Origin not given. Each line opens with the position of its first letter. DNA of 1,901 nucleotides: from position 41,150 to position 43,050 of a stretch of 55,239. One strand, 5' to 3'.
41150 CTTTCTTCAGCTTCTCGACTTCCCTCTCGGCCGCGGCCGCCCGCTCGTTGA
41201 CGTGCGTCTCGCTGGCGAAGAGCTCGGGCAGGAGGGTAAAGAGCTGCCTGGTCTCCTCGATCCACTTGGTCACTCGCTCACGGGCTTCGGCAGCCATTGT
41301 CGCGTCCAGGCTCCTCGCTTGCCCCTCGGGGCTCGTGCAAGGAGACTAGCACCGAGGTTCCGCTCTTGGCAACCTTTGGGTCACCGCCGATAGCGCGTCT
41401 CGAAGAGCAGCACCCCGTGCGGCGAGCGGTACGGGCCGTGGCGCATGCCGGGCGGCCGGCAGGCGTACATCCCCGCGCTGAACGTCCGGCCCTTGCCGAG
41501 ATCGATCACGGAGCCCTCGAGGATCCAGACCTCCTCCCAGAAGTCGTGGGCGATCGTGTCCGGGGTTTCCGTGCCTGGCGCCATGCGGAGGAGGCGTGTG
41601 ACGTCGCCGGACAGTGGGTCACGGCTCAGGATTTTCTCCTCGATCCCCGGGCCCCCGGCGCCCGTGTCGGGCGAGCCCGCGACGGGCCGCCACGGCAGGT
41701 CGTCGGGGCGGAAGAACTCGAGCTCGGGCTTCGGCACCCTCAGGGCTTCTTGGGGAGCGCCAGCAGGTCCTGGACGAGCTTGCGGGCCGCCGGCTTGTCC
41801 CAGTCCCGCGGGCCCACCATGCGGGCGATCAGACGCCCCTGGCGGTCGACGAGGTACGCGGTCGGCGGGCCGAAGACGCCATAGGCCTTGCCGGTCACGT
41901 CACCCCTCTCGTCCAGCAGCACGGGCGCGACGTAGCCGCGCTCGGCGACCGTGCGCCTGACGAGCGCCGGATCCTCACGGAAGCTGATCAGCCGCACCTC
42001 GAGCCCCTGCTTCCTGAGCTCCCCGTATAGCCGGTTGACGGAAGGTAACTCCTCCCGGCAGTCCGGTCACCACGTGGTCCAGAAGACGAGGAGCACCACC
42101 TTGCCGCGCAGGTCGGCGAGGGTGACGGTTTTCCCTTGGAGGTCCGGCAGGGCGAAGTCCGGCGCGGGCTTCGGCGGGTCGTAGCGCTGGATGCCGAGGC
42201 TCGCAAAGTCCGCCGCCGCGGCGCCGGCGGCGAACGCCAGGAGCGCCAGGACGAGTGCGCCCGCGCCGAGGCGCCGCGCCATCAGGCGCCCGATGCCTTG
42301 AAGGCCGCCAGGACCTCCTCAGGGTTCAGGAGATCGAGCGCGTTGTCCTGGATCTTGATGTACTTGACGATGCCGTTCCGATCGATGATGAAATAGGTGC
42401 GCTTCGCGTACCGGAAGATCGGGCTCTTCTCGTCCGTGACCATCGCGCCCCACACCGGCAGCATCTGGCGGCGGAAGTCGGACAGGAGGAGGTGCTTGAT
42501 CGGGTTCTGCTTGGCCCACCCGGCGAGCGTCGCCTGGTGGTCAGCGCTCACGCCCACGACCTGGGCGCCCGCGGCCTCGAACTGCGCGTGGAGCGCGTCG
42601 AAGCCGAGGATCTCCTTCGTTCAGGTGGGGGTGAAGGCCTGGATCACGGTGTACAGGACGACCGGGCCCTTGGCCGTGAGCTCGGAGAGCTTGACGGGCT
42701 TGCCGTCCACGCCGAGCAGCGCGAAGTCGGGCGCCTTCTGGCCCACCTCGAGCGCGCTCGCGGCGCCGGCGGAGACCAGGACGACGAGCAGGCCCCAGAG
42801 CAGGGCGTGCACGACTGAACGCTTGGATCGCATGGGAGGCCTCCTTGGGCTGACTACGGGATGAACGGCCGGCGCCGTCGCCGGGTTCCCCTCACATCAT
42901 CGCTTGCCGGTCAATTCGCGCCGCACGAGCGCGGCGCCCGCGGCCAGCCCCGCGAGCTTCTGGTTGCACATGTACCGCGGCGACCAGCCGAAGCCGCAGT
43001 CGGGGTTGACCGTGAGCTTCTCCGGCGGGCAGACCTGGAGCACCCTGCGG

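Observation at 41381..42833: Operon of Sec-peroxiredoxin, Sec-redoxin and a cupin: candidate extracytoplasmic selenium-dependent peroxide-reduction relay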

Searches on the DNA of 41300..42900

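Call 10: search_rna_families(source=window, start=41300, end=42900, threshold=evalue, max_evalue=10, show_alignments=3)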
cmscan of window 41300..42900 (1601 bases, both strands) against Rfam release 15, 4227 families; matches with E-value up to 10: 7.
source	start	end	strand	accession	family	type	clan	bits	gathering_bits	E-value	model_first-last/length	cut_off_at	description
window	41506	41576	+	RF03683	mir-462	Gene; miRNA;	-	19.7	90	0.63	1-64/64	no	mir-462 microRNA precursor family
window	41759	41813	+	RF03366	mir-3122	Gene; miRNA;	-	19.5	92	2.2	1-73/73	no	mir-3122 microRNA precursor family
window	42091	42187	+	RF03580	mir-928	Gene; miRNA;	-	17.4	100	3.2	1-100/100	no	mir-928 microRNA precursor family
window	42269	42298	+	RF00798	mir-49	Gene; miRNA;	-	16.9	60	4.6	24-53/74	no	mir-49 microRNA precursor family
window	42126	42214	-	RF01075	TLS-PK1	Cis-reg;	-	16.6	80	3.1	1-97/97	no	Pseudoknot of tRNA-like structure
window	42200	42236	-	RF01333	CRISPR-DR20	Gene; CRISPR;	-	16.4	42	4.9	1-36/36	no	CRISPR RNA direct repeat element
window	42375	42426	+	RF02656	sot0042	Gene; sRNA;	-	15.9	88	0.22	69-117/174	no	Sense overlapping transcript RNA 0042 (sot)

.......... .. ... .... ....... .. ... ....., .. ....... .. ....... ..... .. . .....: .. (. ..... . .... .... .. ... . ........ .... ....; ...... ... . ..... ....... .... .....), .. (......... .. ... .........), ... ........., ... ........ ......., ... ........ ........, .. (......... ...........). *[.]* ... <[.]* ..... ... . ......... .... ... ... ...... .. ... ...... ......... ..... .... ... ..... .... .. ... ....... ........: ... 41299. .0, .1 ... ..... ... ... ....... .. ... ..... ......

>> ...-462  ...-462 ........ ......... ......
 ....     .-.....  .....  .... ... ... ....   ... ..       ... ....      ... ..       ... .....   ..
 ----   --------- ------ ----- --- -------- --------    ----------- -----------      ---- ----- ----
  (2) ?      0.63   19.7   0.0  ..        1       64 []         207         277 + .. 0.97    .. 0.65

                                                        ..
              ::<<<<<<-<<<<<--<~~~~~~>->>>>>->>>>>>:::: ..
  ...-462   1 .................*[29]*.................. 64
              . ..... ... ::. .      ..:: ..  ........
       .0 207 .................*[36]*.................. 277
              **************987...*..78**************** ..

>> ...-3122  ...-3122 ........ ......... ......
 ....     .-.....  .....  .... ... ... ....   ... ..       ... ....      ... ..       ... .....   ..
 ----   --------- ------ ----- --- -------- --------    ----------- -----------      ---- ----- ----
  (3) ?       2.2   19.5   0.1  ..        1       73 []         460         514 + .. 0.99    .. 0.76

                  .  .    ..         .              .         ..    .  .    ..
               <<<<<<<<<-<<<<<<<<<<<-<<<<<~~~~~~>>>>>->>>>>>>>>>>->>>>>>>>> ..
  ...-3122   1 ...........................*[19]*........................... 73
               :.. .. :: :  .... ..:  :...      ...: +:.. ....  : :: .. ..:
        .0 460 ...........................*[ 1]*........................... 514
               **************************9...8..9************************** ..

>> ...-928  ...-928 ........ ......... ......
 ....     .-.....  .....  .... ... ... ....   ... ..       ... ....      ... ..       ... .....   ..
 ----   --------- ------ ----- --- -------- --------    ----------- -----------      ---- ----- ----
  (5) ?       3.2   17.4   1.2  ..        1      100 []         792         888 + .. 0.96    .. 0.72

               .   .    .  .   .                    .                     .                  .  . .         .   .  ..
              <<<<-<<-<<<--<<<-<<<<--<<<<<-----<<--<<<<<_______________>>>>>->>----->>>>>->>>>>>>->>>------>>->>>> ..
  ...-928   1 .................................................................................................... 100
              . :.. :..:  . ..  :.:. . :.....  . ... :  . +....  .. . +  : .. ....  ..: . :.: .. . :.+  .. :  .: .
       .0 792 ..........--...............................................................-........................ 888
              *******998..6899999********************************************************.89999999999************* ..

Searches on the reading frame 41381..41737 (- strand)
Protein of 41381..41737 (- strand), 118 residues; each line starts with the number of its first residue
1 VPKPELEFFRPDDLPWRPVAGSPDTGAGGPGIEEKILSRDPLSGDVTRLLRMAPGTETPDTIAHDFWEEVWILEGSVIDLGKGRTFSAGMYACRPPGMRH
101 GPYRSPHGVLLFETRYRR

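Call 8: search_protein_families(library=pfam, proteins=[window:41384-41737:-], max_evalue=0.01)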
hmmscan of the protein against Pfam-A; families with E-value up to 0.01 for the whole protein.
seq(118 aa): 1 family
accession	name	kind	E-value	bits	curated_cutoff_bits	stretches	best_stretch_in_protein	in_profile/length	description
PF12973.13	Cupin_7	-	4.5e-11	42.9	27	1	10-112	7-98/105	ChrR Cupin-like domain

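Call 21: find_encoding_contigs(protein=window:41381-41737:-, flank=10000, max_places=6)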
Protein window:41381-41737:- (118 aa): 15 contigs read that carry it; 6 places shown.
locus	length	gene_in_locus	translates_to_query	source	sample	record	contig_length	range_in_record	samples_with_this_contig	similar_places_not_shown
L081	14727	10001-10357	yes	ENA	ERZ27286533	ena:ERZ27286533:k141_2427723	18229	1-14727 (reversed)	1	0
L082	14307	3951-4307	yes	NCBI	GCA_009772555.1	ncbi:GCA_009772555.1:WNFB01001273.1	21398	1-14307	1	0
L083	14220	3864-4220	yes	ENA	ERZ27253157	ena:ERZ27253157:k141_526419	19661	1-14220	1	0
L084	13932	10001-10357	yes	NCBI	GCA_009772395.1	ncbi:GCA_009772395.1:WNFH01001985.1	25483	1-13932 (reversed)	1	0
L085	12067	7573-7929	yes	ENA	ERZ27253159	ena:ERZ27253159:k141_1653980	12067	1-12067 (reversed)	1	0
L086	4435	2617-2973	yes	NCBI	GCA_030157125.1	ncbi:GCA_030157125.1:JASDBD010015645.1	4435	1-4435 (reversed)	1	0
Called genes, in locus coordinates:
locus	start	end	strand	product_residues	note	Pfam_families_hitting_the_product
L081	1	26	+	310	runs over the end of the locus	PF02633:Creatininase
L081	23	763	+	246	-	PF00378:ECH_1, PF16113:ECH_2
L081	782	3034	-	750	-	PF23023:Anti-Pycsar_Apyc1 (weak), PF12706:Lactamase_B_2, PF00072:Response_reg, PF00027:cNMP_binding, PF00990:GGDEF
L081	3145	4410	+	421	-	PF13433:Peripla_BP_5, PF13458:Peripla_BP_6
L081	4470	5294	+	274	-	PF02653:BPD_transp_2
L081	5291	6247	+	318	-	PF02653:BPD_transp_2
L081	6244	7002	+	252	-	PF00005:ABC_tran, PF13304:AAA_21 (faint), PF12399:BCA_ABC_TP_C (weak)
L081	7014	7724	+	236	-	PF00005:ABC_tran, PF13304:AAA_21 (faint)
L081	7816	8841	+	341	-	PF01717:Meth_synt_2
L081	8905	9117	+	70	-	PF08534:Redoxin (weak), PF00578:AhpC-TSA (weak)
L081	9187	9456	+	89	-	PF00578:AhpC-TSA (weak)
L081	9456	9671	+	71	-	PF00578:AhpC-TSA, PF08534:Redoxin (weak)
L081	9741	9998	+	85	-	-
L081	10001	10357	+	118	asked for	PF12973:Cupin_7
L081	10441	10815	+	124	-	-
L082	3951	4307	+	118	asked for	PF12973:Cupin_7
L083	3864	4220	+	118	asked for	PF12973:Cupin_7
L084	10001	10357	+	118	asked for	PF12973:Cupin_7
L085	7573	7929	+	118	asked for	PF12973:Cupin_7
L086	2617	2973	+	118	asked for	PF12973:Cupin_7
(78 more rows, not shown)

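Call 30: search_protein_families(library=ncbifam, proteins=[window:41384-41737:-], max_evalue=0.001)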
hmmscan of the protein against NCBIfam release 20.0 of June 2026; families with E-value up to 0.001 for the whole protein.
seq(118 aa): 0 families
